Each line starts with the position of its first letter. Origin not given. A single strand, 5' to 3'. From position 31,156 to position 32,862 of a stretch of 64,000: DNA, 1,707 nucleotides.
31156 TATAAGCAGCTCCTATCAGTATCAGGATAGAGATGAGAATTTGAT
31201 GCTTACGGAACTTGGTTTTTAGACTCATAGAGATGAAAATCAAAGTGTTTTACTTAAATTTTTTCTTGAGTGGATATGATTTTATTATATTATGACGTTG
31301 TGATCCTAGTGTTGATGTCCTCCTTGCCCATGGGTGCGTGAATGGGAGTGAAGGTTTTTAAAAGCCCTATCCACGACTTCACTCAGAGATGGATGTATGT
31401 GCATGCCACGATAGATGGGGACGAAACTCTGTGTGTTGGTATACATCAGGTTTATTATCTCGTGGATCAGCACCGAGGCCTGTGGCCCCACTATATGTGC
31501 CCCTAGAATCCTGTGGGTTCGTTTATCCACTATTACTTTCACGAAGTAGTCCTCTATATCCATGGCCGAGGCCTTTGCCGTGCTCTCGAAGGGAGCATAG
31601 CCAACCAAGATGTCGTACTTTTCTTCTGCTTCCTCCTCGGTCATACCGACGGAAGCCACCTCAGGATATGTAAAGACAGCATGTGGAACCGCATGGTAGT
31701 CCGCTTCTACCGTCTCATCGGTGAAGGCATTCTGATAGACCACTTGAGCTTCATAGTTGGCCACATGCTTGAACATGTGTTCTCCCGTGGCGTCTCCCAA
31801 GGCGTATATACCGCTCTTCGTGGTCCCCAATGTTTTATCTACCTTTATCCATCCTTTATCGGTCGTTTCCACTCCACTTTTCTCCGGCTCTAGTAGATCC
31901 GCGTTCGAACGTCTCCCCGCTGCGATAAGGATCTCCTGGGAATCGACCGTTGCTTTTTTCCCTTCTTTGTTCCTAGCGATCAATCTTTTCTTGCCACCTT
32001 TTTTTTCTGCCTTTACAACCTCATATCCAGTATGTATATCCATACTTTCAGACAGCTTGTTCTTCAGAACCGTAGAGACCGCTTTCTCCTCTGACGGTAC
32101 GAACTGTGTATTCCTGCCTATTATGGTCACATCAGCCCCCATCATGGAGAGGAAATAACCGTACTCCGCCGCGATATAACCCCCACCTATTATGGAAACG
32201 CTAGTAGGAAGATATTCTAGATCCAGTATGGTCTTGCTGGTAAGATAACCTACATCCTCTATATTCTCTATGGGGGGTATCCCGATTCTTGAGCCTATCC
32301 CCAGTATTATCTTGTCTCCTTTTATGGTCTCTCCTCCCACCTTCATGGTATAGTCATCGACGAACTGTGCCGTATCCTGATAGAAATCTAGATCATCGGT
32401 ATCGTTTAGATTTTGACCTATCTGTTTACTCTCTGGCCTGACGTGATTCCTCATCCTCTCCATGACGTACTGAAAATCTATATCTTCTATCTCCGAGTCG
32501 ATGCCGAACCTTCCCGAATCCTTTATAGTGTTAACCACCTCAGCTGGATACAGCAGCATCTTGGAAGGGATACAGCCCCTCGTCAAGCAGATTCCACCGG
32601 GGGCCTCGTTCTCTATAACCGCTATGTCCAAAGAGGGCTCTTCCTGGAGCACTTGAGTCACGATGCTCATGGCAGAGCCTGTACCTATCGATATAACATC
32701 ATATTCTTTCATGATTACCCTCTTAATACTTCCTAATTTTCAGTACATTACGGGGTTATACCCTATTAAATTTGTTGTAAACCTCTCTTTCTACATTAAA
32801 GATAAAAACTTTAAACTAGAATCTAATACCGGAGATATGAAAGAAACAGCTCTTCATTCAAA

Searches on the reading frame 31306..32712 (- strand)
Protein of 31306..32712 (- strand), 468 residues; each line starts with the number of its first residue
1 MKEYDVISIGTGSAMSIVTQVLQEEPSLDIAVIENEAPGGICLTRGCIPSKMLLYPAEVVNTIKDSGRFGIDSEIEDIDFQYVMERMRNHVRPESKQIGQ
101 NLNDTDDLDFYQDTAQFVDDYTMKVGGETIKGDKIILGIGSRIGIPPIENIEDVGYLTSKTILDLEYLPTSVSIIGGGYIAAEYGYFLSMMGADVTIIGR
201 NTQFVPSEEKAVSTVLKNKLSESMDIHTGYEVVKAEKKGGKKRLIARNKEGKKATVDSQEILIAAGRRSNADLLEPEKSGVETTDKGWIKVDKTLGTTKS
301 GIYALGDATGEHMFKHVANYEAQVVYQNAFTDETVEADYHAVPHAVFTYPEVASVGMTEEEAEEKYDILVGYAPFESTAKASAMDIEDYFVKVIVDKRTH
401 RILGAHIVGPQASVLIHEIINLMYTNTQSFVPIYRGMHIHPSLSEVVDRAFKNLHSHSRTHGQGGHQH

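Call 24: find_homologous_proteins(query=window:31306-32712:-, max_evalue=1e-60)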
Query window:31306-32712:- (468 aa): 6632 proteins with E <= 1e-60 among 8000 candidates; the best 120 are listed.
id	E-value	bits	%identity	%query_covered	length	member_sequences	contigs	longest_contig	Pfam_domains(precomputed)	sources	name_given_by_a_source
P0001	0.0e+0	1044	100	100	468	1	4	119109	PF02852.29,PF07992.21,PF00070.34,PF13738.13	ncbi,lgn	-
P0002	9.3e-219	745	71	97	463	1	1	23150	PF02852.29,PF07992.21,PF00070.34,PF13738.13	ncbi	ncbi:MAG: dihydrolipoyl dehydrogenase [Candidatus Thermoplasmatota archaeon]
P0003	9.4e-219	745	72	97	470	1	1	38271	PF02852.29,PF07992.21,PF00070.34,PF13738.13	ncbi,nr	ncbi:MAG: dihydrolipoyl dehydrogenase [Candidatus Thermoplasmatota archaeon]|nr:dihydrolipoyl dehydr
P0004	9.9e-219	745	72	99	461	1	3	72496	PF02852.29,PF07992.21,PF00070.34,PF13738.13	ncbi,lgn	-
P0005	1.0e-218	745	73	98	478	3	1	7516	PF13434.13,PF02852.29,PF07992.21,PF00070.34,PF13738.13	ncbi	ncbi:MAG: dihydrolipoyl dehydrogenase [Candidatus Natronoplasma sp.]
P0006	2.8e-217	740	70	99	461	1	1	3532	PF13434.13,PF02852.29,PF07992.21,PF00070.34,PF13738.13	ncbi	ncbi:MAG: dihydrolipoyl dehydrogenase [Thermoplasmatota archaeon]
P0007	7.5e-217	739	70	99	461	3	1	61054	PF13434.13,PF02852.29,PF07992.21,PF00070.34,PF13738.13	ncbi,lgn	-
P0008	1.7e-216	737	70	97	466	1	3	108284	PF02852.29,PF07992.21,PF00070.34,PF13738.13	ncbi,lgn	-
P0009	3.4e-216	737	72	97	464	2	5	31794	PF13434.13,PF02852.29,PF07992.21,PF00070.34,PF13738.13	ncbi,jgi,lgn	-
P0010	7.0e-216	735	70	97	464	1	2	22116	PF13434.13,PF02852.29,PF07992.21,PF00070.34,PF13738.13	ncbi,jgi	-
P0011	1.7e-215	734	70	99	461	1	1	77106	PF13434.13,PF02852.29,PF07992.21,PF00070.34,PF13738.13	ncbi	ncbi:MAG: dihydrolipoyl dehydrogenase [Candidatus Thermoplasmatota archaeon]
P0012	4.5e-215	733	71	98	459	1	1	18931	PF13434.13,PF02852.29,PF07992.21,PF00070.34,PF13738.13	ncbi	ncbi:MAG: dihydrolipoyl dehydrogenase [Candidatus Thermoplasmatota archaeon]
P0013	6.3e-215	732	70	99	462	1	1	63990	PF13434.13,PF02852.29,PF07992.21,PF00070.34,PF13738.13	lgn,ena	-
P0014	2.0e-214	731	70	99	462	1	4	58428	PF13434.13,PF02852.29,PF07992.21,PF00070.34,PF13738.13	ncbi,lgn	-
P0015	2.1e-214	731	70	99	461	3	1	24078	PF13434.13,PF02852.29,PF07992.21,PF00070.34,PF13738.13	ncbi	ncbi:MAG: dihydrolipoyl dehydrogenase [Thermoplasmatota archaeon]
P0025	9.8e-210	715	68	97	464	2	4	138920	PF13434.13,PF02852.29,PF07992.21,PF00070.34,PF13738.13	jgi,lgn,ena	-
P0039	5.4e-198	676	66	97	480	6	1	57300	PF13434.13,PF02852.29,PF07992.21,PF00070.34,PF13738.13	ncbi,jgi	-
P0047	1.3e-191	655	63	98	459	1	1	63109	PF13434.13,PF02852.29,PF07992.21,PF00070.34,PF13738.13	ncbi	ncbi:MAG: dihydrolipoyl dehydrogenase [Thermoplasmatota archaeon]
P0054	9.5e-184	630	60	98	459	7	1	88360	PF13434.13,PF02852.29,PF07992.21,PF00070.34,PF13738.13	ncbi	-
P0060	7.0e-181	620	60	98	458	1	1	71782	PF13434.13,PF02852.29,PF07992.21,PF00070.34,PF13738.13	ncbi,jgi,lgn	-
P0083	1.1e-173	596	58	98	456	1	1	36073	PF02852.29,PF07992.21,PF00070.34,PF13738.13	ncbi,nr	ncbi:MAG: dihydrolipoyl dehydrogenase [Thermoplasmata archaeon]|nr:dihydrolipoyl dehydrogenase [Ther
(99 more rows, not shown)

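Call 25: find_encoding_contigs(protein=P0001, flank=10000, max_places=4)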
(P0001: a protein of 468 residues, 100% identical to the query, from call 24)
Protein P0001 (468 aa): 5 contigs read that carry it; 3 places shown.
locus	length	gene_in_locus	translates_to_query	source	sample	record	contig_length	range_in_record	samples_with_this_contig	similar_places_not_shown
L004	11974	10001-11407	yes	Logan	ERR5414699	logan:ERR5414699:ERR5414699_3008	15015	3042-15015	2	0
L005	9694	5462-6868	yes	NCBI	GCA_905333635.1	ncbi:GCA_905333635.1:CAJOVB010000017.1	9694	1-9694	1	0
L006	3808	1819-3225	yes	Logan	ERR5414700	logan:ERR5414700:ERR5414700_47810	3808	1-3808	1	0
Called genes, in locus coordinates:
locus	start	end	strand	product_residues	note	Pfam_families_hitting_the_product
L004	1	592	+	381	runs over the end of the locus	PF00571:CBS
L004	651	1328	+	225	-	PF01902:Diphthami_syn_2_N, PF28410:Diphthami_syn_2_C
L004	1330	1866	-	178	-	PF02915:Rubrerythrin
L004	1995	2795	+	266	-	-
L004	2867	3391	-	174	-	PF02915:Rubrerythrin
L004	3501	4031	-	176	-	PF02915:Rubrerythrin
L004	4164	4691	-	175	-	PF02915:Rubrerythrin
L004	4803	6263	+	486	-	PF01523:PmbA_TldD_1st, PF19290:PmbA_TldD_2nd, PF19289:PmbA_TldD_3rd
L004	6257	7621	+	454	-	PF01523:PmbA_TldD_1st, PF19290:PmbA_TldD_2nd (weak), PF19289:PmbA_TldD_3rd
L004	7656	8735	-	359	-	PF05343:Peptidase_M42, PF02127:Peptidase_M18 (faint), PF01546:Peptidase_M20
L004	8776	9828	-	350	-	PF01571:GCV_T, PF08669:GCV_T_C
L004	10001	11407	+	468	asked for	PF07992:Pyr_redox_2, PF13738:Pyr_redox_3, PF00070:Pyr_redox, PF02852:Pyr_redox_dim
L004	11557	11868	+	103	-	-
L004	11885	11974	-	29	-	?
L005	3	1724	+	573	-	?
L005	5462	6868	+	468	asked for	PF07992:Pyr_redox_2, PF13738:Pyr_redox_3, PF00070:Pyr_redox, PF02852:Pyr_redox_dim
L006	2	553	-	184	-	?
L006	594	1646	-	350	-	PF01571:GCV_T, PF08669:GCV_T_C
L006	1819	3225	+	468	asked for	PF07992:Pyr_redox_2, PF13738:Pyr_redox_3, PF00070:Pyr_redox, PF02852:Pyr_redox_dim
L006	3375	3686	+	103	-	-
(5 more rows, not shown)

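Call 26: find_encoding_contigs(protein=P0004, flank=5000, max_places=2)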
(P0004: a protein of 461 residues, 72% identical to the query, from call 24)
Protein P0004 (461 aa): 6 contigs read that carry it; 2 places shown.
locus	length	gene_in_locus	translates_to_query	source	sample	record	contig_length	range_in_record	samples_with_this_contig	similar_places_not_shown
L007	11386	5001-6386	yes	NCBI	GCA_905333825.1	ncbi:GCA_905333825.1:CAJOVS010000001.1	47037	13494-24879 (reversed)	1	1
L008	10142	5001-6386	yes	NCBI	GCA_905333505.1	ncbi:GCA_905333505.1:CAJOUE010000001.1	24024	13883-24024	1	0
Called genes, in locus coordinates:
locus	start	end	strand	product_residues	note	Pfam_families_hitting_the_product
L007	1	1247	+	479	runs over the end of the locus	PF01523:PmbA_TldD_1st, PF19290:PmbA_TldD_2nd, PF19289:PmbA_TldD_3rd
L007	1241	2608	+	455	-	PF19290:PmbA_TldD_2nd (faint), PF01523:PmbA_TldD_1st, PF19289:PmbA_TldD_3rd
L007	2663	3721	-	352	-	PF05343:Peptidase_M42, PF02127:Peptidase_M18 (faint)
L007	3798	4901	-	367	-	PF01571:GCV_T, PF08669:GCV_T_C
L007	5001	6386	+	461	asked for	PF07992:Pyr_redox_2, PF13738:Pyr_redox_3, PF00070:Pyr_redox, PF02852:Pyr_redox_dim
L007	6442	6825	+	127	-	PF11433:DUF3198 (weak)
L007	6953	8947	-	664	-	PF04471:Mrr_cat, PF25575:TPR_BSK1_C (weak), PF00515:TPR_1 (weak), PF07719:TPR_2 (weak), PF13428:TPR_14 (weak), PF13432:TPR_16, PF13414:TPR_11, PF00515:TPR_1, +20 more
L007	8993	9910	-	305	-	PF00294:PfkB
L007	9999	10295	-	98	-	PF01938:TRAM, PF21579:PabTrmU54_TRAM_dom (weak)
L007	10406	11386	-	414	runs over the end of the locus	PF02463:SMC_N (weak), PF00005:ABC_tran, PF13476:AAA_23 (faint), PF13304:AAA_21 (faint), PF27219:MJ0874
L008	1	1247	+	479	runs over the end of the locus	PF01523:PmbA_TldD_1st, PF19290:PmbA_TldD_2nd, PF19289:PmbA_TldD_3rd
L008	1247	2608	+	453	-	PF19290:PmbA_TldD_2nd (faint), PF01523:PmbA_TldD_1st, PF19289:PmbA_TldD_3rd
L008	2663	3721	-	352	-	PF05343:Peptidase_M42, PF02127:Peptidase_M18 (faint)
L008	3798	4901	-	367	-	PF01571:GCV_T, PF08669:GCV_T_C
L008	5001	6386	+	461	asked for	PF07992:Pyr_redox_2, PF13738:Pyr_redox_3, PF00070:Pyr_redox, PF02852:Pyr_redox_dim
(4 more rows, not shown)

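Call 27: find_encoding_contigs(protein=P0008, flank=5000, max_places=2)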
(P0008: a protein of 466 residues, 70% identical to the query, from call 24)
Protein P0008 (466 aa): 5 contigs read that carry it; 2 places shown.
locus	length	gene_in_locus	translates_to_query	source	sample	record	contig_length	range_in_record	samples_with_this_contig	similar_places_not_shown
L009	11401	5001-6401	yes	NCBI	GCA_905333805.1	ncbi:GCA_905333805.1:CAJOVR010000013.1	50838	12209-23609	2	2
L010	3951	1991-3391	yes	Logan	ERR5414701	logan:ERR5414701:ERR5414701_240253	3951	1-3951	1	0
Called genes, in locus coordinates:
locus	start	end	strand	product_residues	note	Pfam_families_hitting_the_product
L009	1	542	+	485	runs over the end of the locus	PF01523:PmbA_TldD_1st, PF19290:PmbA_TldD_2nd, PF19289:PmbA_TldD_3rd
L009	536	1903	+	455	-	PF01523:PmbA_TldD_1st, PF19289:PmbA_TldD_3rd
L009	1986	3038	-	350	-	PF05343:Peptidase_M42, PF02127:Peptidase_M18 (faint), PF01546:Peptidase_M20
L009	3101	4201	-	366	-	PF01571:GCV_T, PF08669:GCV_T_C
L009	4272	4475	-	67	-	PF12844:HTH_19, PF13560:HTH_31 (weak), PF01381:HTH_3, PF13443:HTH_26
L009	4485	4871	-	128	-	PF09946:DUF2178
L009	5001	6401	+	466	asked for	PF07992:Pyr_redox_2, PF13738:Pyr_redox_3, PF00070:Pyr_redox, PF02852:Pyr_redox_dim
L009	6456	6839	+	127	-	PF11433:DUF3198 (weak)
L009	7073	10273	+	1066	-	PF13191:AAA_16, PF13424:TPR_12, PF24885:TPR_NPHP3, PF00515:TPR_1 (weak), PF13424:TPR_12, PF17874:TPR_MalT, PF13424:TPR_12, PF00515:TPR_1 (weak), +14 more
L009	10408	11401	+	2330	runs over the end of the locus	PF00082:Peptidase_S8, PF13205:Big_5 (weak), PF18911:PKD_4, PF22352:K319L-like_PKD, PF18911:PKD_4, PF22352:K319L-like_PKD, PF18911:PKD_4, PF18911:PKD_4, +6 more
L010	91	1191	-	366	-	PF01571:GCV_T, PF08669:GCV_T_C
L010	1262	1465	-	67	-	PF12844:HTH_19, PF13560:HTH_31 (weak), PF01381:HTH_3, PF13443:HTH_26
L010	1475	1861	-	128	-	PF09946:DUF2178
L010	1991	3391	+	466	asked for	PF07992:Pyr_redox_2, PF13738:Pyr_redox_3, PF00070:Pyr_redox, PF02852:Pyr_redox_dim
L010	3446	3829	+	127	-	PF11433:DUF3198 (weak)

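Call 28: find_encoding_contigs(protein=P0003, flank=5000, max_places=2)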
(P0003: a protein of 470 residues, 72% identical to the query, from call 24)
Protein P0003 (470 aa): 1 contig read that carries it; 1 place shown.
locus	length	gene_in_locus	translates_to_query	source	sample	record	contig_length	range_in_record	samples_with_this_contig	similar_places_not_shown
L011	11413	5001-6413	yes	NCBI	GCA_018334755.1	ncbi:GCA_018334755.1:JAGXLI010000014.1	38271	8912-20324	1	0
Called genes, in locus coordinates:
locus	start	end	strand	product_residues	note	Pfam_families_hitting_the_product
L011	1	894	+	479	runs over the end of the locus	PF01523:PmbA_TldD_1st, PF19290:PmbA_TldD_2nd, PF19289:PmbA_TldD_3rd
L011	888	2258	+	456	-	PF01523:PmbA_TldD_1st, PF19290:PmbA_TldD_2nd, PF19289:PmbA_TldD_3rd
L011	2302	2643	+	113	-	PF02643:DUF192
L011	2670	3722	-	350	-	PF05343:Peptidase_M42, PF02127:Peptidase_M18 (faint)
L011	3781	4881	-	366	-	PF01571:GCV_T, PF08669:GCV_T_C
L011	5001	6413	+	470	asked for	PF07992:Pyr_redox_2, PF13738:Pyr_redox_3, PF00070:Pyr_redox, PF02852:Pyr_redox_dim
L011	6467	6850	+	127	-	PF11433:DUF3198 (weak)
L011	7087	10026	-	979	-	PF13414:TPR_11, PF13432:TPR_16, PF14559:TPR_19 (weak), PF00515:TPR_1 (weak), PF07719:TPR_2 (weak), PF12895:ANAPC3 (weak), PF13432:TPR_16, PF00515:TPR_1, +21 more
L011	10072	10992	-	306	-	PF00294:PfkB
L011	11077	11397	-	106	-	PF01938:TRAM, PF21579:PabTrmU54_TRAM_dom (weak)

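Call 38: find_encoding_contigs(protein=P0025, flank=10000, max_places=2)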
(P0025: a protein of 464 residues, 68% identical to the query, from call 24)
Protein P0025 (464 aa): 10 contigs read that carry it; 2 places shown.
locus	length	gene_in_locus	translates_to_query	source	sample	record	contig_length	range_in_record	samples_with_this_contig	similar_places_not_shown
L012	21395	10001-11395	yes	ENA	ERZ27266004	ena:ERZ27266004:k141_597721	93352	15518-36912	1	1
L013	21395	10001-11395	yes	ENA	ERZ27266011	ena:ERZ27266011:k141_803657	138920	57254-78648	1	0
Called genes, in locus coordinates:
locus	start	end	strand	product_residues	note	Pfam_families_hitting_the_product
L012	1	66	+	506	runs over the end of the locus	PF07969:Amidohydro_3, PF01979:Amidohydro_1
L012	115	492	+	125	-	PF01597:GCV_H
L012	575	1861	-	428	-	PF00464:SHMT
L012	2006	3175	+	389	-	PF00571:CBS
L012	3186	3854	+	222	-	PF01902:Diphthami_syn_2_N, PF28410:Diphthami_syn_2_C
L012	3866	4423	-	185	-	PF02915:Rubrerythrin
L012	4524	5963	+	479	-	PF01523:PmbA_TldD_1st, PF19290:PmbA_TldD_2nd, PF19289:PmbA_TldD_3rd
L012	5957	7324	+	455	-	PF01523:PmbA_TldD_1st, PF19290:PmbA_TldD_2nd, PF19289:PmbA_TldD_3rd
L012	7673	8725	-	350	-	PF05343:Peptidase_M42, PF02127:Peptidase_M18 (faint), PF01546:Peptidase_M20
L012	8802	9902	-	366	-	PF01571:GCV_T, PF08669:GCV_T_C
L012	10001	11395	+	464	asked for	PF07992:Pyr_redox_2, PF13434:Lys_Orn_oxgnase (faint), PF13738:Pyr_redox_3, PF00070:Pyr_redox, PF02852:Pyr_redox_dim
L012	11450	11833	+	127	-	-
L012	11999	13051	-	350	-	PF14938:SNAP (weak), PF13414:TPR_11, PF13424:TPR_12, PF13432:TPR_16, PF14559:TPR_19, PF25063:ARM_TT21_C (weak), PF13432:TPR_16, PF00515:TPR_1, +18 more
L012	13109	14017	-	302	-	PF00294:PfkB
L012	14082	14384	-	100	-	PF01938:TRAM, PF21579:PabTrmU54_TRAM_dom (weak)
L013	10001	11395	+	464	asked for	PF07992:Pyr_redox_2, PF13434:Lys_Orn_oxgnase (faint), PF13738:Pyr_redox_3, PF00070:Pyr_redox, PF02852:Pyr_redox_dim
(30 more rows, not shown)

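Call 39: find_encoding_contigs(protein=P0039, flank=10000, max_places=1)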
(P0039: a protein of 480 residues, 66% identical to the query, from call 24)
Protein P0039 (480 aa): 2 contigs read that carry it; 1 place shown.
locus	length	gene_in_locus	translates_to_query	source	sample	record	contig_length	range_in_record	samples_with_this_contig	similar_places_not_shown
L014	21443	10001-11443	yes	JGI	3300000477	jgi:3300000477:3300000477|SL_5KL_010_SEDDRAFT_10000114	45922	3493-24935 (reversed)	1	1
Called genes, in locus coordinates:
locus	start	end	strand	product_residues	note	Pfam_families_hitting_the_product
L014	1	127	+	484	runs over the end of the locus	PF07969:Amidohydro_3, PF01979:Amidohydro_1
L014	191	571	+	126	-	PF01597:GCV_H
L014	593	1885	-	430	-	PF00464:SHMT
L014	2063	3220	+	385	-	PF00571:CBS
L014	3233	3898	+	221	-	PF01902:Diphthami_syn_2_N, PF28410:Diphthami_syn_2_C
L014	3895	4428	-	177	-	PF02915:Rubrerythrin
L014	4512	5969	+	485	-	PF01523:PmbA_TldD_1st, PF19290:PmbA_TldD_2nd, PF19289:PmbA_TldD_3rd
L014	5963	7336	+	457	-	PF01523:PmbA_TldD_1st (weak), PF19290:PmbA_TldD_2nd (weak), PF19289:PmbA_TldD_3rd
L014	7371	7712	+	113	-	PF02643:DUF192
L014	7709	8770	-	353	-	PF02127:Peptidase_M18 (faint), PF04389:Peptidase_M28 (faint), PF05343:Peptidase_M42, PF01546:Peptidase_M20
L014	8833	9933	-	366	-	PF01571:GCV_T, PF08669:GCV_T_C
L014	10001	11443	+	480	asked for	PF07992:Pyr_redox_2, PF13434:Lys_Orn_oxgnase (faint), PF13738:Pyr_redox_3 (weak), PF00070:Pyr_redox, PF02852:Pyr_redox_dim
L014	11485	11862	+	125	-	-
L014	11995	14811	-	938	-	-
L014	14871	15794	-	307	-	PF00294:PfkB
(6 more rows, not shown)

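Call 40: find_encoding_contigs(protein=P0047, flank=10000, max_places=1)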
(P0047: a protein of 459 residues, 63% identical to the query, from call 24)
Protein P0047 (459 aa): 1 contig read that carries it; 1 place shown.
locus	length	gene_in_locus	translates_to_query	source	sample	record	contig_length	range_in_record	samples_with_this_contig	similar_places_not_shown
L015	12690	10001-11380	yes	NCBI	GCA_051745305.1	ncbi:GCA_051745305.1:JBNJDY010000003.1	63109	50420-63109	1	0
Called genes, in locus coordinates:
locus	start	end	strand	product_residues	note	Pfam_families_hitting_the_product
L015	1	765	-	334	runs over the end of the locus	PF00850:Hist_deacetyl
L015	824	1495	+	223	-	PF01902:Diphthami_syn_2_N, PF28410:Diphthami_syn_2_C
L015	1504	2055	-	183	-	PF02915:Rubrerythrin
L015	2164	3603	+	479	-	PF01523:PmbA_TldD_1st, PF19290:PmbA_TldD_2nd, PF19289:PmbA_TldD_3rd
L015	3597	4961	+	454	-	PF01523:PmbA_TldD_1st, PF19290:PmbA_TldD_2nd (weak), PF19289:PmbA_TldD_3rd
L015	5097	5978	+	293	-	PF00583:Acetyltransf_1 (weak)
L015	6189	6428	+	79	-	-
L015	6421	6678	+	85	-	PF05016:ParE_toxin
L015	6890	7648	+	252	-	PF03372:Exo_endo_phos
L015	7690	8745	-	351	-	PF05343:Peptidase_M42, PF02127:Peptidase_M18 (faint)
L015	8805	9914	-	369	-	PF01571:GCV_T, PF08669:GCV_T_C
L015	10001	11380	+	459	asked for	PF07992:Pyr_redox_2, PF13434:Lys_Orn_oxgnase (faint), PF13738:Pyr_redox_3, PF00070:Pyr_redox, PF02852:Pyr_redox_dim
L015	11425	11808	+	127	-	PF11433:DUF3198 (weak)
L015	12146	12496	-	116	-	-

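Call 41: find_encoding_contigs(protein=P0054, flank=10000, max_places=1)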
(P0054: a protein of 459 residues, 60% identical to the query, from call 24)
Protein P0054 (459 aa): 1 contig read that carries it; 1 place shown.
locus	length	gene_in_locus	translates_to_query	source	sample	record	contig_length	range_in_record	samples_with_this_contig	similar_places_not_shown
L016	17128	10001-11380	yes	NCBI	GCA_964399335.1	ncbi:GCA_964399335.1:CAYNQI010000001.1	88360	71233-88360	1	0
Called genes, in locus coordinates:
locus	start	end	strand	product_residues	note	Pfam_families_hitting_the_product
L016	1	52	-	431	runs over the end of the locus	PF00464:SHMT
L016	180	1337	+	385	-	PF00571:CBS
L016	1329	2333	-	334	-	PF00850:Hist_deacetyl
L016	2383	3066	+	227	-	PF01902:Diphthami_syn_2_N, PF28410:Diphthami_syn_2_C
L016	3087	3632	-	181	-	PF02915:Rubrerythrin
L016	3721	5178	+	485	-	PF01523:PmbA_TldD_1st, PF19290:PmbA_TldD_2nd, PF19289:PmbA_TldD_3rd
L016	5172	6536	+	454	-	PF01523:PmbA_TldD_1st, PF19290:PmbA_TldD_2nd (weak), PF19289:PmbA_TldD_3rd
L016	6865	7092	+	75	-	PF01402:RHH_1 (weak)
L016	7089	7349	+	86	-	-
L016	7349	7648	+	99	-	-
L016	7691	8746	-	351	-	PF05343:Peptidase_M42, PF02127:Peptidase_M18 (faint)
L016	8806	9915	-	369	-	PF01571:GCV_T, PF08669:GCV_T_C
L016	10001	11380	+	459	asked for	PF07992:Pyr_redox_2, PF13434:Lys_Orn_oxgnase (faint), PF13738:Pyr_redox_3, PF00070:Pyr_redox, PF02852:Pyr_redox_dim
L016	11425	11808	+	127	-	PF11433:DUF3198 (weak)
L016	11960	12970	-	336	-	PF02073:Peptidase_M29, PF26233:NicX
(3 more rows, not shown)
